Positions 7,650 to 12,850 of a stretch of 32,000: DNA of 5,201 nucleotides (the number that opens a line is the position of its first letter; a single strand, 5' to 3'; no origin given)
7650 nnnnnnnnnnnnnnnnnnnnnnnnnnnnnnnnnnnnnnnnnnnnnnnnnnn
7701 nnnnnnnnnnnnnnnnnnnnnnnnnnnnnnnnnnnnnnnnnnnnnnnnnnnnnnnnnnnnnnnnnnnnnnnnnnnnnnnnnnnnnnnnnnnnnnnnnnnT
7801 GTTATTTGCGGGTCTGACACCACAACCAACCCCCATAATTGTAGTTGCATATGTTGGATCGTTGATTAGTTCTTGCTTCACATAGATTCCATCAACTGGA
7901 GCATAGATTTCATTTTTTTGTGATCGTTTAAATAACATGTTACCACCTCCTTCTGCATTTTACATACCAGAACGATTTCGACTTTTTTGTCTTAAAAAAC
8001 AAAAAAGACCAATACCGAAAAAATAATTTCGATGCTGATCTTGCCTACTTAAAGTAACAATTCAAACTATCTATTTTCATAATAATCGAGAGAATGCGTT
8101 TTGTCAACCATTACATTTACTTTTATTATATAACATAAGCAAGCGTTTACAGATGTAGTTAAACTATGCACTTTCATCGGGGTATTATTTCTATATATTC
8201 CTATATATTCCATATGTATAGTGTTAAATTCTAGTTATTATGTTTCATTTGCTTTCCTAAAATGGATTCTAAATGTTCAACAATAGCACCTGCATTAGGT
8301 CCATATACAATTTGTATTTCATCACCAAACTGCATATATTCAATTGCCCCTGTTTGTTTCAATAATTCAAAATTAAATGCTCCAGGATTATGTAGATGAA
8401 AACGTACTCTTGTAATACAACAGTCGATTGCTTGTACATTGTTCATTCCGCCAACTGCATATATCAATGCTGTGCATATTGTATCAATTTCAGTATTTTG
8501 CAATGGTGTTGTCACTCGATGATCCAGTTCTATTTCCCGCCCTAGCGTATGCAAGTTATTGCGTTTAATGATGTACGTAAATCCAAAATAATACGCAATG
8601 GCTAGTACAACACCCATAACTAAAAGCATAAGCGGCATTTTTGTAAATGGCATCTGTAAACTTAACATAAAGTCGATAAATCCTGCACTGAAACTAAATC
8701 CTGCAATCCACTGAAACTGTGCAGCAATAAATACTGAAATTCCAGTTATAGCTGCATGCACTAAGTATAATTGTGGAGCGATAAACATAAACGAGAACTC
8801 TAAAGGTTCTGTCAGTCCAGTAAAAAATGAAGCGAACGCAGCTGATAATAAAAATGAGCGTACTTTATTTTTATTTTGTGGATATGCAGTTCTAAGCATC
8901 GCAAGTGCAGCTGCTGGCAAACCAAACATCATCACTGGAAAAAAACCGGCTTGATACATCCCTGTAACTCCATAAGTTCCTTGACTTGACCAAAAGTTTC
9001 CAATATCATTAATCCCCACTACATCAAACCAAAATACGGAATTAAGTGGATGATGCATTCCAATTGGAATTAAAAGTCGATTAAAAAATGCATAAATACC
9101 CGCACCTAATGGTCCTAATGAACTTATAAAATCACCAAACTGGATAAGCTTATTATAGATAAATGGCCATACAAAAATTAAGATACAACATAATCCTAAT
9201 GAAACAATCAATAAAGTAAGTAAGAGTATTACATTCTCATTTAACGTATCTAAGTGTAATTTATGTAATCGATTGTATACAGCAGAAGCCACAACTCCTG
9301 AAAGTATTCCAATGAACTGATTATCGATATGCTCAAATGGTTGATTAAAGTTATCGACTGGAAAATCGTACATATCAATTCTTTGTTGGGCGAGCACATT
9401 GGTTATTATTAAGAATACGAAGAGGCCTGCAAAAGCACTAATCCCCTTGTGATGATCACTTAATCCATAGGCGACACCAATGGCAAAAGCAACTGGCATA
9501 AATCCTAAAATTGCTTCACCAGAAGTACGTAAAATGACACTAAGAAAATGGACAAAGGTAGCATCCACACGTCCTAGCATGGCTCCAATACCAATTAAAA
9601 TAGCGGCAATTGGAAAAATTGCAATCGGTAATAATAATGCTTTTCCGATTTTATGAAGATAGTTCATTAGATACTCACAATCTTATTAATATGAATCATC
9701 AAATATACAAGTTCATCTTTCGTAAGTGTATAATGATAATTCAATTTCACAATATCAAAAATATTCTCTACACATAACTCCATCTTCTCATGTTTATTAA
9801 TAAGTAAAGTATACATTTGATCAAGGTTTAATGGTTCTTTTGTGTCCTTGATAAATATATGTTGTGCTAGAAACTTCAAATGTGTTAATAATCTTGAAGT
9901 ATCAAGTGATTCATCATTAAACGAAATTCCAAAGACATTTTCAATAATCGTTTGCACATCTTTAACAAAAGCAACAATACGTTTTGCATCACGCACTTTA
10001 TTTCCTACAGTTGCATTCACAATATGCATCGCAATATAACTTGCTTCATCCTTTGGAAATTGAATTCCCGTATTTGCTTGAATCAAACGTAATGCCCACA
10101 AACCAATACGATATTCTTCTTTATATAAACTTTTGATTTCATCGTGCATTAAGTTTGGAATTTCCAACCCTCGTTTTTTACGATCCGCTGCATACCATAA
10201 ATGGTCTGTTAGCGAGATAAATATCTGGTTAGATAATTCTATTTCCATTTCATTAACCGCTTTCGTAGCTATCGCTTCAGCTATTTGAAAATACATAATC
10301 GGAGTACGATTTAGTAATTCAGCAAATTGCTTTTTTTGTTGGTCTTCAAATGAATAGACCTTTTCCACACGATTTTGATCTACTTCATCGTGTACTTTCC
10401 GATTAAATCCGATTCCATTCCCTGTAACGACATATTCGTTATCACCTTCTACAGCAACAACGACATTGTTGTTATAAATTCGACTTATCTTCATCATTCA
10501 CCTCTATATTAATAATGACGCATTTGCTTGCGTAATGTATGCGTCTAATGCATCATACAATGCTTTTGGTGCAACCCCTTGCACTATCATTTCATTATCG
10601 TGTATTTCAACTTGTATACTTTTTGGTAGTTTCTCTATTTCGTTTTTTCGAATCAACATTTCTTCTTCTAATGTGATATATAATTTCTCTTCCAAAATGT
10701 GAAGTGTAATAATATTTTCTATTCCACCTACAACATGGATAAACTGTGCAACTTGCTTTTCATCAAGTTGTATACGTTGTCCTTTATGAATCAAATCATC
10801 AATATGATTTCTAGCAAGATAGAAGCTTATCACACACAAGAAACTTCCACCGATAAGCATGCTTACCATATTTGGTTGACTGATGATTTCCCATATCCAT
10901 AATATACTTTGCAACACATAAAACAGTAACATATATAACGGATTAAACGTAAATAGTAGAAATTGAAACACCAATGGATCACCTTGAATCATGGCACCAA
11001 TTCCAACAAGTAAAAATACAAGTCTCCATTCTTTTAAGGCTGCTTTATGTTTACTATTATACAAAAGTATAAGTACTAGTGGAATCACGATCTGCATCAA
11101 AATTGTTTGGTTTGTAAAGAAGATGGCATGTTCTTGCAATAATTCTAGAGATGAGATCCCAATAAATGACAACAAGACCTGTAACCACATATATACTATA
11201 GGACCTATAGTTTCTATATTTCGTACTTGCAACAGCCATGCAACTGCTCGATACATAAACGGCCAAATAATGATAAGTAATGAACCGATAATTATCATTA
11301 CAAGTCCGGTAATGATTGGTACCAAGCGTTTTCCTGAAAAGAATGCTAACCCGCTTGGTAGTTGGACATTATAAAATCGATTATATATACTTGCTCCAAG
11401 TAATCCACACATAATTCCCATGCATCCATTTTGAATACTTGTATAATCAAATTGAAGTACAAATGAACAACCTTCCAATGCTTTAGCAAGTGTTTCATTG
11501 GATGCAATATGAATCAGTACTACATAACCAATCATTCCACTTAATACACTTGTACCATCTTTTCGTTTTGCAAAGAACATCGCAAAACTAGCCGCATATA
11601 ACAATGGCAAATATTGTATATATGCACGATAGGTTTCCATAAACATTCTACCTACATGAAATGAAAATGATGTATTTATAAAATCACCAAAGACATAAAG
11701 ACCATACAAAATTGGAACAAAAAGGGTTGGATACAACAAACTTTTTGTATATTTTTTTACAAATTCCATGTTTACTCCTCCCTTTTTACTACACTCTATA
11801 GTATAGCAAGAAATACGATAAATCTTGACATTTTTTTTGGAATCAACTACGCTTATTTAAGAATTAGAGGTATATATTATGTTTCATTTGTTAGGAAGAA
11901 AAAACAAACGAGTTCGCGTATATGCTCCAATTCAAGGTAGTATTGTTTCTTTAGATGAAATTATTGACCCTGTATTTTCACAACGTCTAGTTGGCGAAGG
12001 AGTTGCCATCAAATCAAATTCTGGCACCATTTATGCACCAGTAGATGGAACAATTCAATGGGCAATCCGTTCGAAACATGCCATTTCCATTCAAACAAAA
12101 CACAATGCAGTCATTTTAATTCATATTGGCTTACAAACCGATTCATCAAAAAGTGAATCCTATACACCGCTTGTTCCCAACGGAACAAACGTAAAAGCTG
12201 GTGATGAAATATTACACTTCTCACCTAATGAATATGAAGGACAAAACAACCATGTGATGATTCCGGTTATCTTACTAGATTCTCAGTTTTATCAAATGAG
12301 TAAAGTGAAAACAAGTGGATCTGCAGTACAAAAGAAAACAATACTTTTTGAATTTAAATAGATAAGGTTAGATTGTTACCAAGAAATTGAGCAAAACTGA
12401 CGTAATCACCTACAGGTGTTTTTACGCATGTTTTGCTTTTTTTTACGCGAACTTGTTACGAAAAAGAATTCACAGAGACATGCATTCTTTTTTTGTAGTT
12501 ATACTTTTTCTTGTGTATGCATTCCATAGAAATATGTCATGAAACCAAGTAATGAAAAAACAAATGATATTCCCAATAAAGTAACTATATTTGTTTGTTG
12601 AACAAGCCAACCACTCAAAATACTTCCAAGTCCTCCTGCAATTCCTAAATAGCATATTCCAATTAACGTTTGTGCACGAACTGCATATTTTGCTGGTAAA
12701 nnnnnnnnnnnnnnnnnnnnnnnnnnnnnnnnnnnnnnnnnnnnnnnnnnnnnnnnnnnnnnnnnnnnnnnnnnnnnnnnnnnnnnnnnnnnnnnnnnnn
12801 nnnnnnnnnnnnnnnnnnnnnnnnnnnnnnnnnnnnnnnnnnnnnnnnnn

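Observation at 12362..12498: Orphan RAT/terminator switch on the plus strand that points only into the antisense of the MFS transporter gene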

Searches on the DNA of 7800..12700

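Call 5: search_rna_families(source=window, start=7800, end=12700, threshold=evalue, max_evalue=10, show_alignments=3)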
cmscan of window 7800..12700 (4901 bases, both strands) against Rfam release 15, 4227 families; matches with E-value up to 10: 5.
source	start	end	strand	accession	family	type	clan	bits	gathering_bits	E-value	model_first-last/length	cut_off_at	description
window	11473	11546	-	RF01726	SAM-II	Cis-reg; riboswitch;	-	22.6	44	0.57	1-60/60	no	SAM-II riboswitch aptamer (SAM-II long loop)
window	7869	7934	+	RF02938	COG2827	Gene; sRNA;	-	19.9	49.1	4.4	1-77/77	no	COG2827 RNA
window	10689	10739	-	RF03476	mir-7360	Gene; miRNA;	-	19.1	47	7.2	1-59/59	no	mir-7360 microRNA precursor family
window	9052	9076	-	RF01338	CRISPR-DR25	Gene; CRISPR;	CL00014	18.4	36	6.8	1-25/25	no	CRISPR RNA direct repeat element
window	12003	12063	-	RF01613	ceN109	Gene; snRNA; snoRNA; CD-box;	-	17.1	52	4.3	1-67/67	no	Nematode snoRNA ceN109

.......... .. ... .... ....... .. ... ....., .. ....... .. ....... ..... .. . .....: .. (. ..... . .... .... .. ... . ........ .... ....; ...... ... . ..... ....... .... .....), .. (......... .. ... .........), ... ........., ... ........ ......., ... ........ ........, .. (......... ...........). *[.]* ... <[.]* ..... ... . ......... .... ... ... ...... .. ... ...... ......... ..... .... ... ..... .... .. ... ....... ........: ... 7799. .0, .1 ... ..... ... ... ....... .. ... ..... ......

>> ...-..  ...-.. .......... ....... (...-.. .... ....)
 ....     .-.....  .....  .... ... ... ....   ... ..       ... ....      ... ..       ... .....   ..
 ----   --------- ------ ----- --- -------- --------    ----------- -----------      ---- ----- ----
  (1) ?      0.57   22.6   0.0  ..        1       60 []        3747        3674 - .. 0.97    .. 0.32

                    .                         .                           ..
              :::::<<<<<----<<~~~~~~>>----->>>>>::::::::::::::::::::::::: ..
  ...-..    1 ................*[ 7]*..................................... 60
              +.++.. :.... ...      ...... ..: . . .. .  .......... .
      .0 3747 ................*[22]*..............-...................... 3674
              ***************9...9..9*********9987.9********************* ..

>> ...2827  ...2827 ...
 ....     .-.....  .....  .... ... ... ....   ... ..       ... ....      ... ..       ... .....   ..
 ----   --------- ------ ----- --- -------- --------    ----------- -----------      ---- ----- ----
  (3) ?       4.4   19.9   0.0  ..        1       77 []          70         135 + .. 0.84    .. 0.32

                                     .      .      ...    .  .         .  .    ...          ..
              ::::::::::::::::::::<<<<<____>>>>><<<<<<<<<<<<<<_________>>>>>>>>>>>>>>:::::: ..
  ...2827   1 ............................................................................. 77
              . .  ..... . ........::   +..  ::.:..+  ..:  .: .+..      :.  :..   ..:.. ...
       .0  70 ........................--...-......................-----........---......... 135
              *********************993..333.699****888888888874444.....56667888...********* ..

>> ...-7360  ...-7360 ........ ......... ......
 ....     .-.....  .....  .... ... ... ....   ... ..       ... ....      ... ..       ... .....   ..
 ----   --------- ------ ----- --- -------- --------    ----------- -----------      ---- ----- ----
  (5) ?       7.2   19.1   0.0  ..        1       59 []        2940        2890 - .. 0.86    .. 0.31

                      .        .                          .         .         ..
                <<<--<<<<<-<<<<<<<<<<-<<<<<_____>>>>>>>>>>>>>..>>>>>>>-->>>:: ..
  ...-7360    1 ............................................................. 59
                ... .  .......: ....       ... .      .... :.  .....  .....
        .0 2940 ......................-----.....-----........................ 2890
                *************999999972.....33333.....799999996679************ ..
